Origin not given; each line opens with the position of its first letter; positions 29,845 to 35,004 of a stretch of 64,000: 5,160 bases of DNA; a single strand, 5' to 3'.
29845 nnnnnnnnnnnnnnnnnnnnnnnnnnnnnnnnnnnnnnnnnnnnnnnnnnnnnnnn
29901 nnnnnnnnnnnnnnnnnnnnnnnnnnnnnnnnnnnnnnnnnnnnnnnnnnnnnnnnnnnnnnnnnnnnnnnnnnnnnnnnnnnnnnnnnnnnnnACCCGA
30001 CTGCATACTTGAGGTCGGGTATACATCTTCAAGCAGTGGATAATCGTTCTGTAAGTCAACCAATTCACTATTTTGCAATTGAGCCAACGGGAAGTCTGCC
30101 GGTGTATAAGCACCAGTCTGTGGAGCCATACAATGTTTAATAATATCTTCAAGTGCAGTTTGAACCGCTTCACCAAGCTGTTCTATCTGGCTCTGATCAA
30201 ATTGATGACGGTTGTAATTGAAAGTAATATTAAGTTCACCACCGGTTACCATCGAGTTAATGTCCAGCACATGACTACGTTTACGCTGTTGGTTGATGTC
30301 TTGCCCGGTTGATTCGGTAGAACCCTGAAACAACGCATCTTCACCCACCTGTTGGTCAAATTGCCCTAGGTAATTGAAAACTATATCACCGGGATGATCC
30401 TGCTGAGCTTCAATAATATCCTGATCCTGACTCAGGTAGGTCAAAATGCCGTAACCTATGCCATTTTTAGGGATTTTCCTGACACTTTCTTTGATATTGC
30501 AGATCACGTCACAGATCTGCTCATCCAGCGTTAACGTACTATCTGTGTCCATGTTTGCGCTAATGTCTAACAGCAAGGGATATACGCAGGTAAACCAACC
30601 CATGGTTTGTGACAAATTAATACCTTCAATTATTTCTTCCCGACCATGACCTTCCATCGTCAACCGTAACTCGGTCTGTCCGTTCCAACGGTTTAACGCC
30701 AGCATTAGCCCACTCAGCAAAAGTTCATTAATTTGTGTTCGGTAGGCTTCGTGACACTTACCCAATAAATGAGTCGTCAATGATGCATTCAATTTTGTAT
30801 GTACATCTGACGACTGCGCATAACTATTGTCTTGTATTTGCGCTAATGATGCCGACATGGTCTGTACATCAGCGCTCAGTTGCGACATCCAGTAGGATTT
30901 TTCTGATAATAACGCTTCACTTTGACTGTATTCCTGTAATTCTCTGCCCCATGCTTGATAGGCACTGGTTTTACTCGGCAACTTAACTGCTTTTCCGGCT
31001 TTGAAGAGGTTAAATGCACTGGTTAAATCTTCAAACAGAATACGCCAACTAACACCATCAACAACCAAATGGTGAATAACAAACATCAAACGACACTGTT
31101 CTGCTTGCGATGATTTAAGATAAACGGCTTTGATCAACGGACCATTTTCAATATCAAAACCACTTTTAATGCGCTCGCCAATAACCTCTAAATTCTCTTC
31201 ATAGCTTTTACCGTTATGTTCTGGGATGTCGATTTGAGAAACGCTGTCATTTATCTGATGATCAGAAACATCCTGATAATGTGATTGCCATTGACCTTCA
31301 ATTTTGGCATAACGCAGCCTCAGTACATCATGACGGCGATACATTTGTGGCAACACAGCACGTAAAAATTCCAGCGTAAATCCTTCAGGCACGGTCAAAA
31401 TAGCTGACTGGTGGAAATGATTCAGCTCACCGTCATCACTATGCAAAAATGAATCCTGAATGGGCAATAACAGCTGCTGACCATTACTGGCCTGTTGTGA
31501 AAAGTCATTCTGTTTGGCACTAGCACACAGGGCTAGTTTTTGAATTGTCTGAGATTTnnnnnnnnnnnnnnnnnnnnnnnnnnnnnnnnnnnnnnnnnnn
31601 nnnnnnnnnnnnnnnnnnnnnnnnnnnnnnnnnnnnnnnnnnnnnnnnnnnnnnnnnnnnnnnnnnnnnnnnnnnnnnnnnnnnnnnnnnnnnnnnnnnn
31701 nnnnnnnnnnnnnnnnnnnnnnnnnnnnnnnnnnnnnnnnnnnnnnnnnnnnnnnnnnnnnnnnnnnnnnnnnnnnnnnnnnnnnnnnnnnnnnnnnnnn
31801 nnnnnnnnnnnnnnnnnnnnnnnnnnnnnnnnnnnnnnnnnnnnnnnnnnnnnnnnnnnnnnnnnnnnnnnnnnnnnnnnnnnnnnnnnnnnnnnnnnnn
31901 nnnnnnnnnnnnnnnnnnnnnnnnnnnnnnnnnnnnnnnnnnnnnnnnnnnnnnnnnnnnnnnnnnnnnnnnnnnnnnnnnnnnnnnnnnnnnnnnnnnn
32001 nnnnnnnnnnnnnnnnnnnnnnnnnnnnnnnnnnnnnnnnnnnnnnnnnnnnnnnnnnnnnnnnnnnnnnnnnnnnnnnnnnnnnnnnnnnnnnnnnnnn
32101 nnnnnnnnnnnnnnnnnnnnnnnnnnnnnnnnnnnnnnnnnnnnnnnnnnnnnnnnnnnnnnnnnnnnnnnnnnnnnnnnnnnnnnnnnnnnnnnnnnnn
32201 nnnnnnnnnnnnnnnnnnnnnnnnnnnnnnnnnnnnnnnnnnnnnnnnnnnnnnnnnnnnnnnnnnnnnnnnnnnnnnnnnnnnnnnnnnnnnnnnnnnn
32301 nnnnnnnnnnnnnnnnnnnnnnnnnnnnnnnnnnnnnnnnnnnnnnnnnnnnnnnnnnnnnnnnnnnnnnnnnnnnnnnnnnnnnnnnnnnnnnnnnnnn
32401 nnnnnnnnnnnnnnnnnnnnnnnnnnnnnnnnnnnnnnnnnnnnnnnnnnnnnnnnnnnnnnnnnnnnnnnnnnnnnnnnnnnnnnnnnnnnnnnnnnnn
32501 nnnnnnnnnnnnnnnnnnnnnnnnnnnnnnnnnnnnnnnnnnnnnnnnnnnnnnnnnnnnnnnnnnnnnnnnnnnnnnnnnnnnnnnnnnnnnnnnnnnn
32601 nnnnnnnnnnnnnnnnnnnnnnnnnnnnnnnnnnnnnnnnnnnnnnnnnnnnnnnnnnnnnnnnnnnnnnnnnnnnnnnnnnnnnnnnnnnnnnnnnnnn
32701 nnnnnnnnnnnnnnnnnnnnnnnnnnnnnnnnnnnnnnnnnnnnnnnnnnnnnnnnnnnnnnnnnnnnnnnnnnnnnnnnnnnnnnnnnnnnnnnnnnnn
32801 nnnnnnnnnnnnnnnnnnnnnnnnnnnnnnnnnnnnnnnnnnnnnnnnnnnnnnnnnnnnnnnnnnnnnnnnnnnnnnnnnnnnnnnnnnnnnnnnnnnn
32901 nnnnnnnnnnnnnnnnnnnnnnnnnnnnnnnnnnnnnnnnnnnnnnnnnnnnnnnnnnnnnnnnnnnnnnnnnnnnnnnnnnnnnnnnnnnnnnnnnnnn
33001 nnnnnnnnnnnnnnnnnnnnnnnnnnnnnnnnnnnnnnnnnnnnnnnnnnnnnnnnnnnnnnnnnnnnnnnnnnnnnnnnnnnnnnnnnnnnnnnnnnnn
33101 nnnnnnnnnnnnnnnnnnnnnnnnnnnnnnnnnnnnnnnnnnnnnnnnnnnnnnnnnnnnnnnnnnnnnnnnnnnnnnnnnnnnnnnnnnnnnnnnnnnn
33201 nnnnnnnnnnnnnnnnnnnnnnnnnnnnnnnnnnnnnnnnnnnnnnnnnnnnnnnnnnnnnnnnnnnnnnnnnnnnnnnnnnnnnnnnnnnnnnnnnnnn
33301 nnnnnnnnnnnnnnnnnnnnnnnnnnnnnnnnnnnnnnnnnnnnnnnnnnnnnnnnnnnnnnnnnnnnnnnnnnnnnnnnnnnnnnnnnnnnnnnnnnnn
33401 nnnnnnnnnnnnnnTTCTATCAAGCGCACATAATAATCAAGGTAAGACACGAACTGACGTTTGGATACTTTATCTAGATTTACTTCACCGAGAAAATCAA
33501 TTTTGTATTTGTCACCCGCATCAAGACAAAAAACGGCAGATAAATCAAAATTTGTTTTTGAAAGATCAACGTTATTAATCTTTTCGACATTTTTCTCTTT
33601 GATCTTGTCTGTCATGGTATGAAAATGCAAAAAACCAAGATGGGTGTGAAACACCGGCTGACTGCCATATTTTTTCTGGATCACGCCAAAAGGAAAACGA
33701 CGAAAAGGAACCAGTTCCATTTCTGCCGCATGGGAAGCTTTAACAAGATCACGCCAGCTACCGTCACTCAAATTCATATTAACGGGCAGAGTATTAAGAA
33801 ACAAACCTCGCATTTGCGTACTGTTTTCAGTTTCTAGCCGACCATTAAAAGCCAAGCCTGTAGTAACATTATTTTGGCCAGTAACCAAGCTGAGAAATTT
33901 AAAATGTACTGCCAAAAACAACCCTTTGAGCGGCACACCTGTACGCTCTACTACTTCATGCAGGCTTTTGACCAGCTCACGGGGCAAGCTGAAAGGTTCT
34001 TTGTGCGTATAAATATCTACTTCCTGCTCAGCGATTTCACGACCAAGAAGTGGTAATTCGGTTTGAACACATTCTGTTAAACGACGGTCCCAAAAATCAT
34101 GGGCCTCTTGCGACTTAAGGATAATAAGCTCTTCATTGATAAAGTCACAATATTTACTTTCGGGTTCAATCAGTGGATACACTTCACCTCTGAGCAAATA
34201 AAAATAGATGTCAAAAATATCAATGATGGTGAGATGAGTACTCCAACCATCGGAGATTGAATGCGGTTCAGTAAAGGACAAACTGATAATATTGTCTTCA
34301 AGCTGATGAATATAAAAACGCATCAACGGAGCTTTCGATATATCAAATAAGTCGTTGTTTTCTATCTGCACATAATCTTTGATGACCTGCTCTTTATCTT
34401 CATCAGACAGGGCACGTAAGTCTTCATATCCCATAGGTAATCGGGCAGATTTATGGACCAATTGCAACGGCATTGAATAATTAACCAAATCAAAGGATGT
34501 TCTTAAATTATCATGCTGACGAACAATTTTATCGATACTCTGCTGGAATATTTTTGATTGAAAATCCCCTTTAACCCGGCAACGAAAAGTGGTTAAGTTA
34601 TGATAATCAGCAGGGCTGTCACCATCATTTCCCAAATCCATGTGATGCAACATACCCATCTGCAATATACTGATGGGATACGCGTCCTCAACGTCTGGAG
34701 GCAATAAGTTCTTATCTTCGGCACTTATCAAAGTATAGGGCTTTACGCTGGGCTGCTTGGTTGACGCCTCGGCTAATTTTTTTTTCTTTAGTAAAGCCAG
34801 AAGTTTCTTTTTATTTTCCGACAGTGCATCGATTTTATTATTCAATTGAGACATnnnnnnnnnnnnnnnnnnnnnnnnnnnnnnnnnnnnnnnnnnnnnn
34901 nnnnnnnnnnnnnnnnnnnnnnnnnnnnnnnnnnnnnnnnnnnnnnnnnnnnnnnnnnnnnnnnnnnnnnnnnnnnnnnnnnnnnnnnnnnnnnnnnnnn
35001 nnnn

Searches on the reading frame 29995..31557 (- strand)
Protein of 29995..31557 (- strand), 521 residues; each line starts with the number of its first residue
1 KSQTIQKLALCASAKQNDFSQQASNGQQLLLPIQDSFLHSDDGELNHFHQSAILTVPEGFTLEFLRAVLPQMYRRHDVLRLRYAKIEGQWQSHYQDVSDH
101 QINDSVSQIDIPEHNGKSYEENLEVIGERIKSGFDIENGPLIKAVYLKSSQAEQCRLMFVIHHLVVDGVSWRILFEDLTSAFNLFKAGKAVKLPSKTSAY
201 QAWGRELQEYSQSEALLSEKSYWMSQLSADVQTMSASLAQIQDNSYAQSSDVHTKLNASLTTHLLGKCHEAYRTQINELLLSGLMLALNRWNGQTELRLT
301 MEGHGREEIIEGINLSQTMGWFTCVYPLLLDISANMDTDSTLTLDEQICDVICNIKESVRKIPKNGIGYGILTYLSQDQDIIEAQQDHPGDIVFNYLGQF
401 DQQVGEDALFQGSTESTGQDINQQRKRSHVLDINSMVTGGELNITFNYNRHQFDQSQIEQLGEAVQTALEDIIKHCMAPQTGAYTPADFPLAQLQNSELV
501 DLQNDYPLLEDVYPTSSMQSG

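Call 34: search_protein_families(library=pfam, proteins=[window:29995-31557:-], max_evalue=0.001)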
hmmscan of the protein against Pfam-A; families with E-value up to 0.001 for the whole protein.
window:29995-31557:- (521 aa): 2 families
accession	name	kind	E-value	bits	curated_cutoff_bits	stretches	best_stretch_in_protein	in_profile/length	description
PF00668.25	Condensation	-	5.7e-74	249.9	30.6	1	27-482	4-443/456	Condensation domain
PF07247.17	AATase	-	0.00013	21.2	22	1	113-190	113-192/500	Alcohol acetyltransferase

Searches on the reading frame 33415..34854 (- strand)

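Call 34: search_protein_families(library=pfam, proteins=[window:33415-34854:-], max_evalue=0.001)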
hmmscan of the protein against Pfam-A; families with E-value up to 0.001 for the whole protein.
window:33415-34854:- (480 aa): 1 family
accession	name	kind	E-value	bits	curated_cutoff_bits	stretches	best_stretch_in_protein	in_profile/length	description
PF00668.25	Condensation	-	1.2e-53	182.9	30.6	1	56-441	2-395/456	Condensation domain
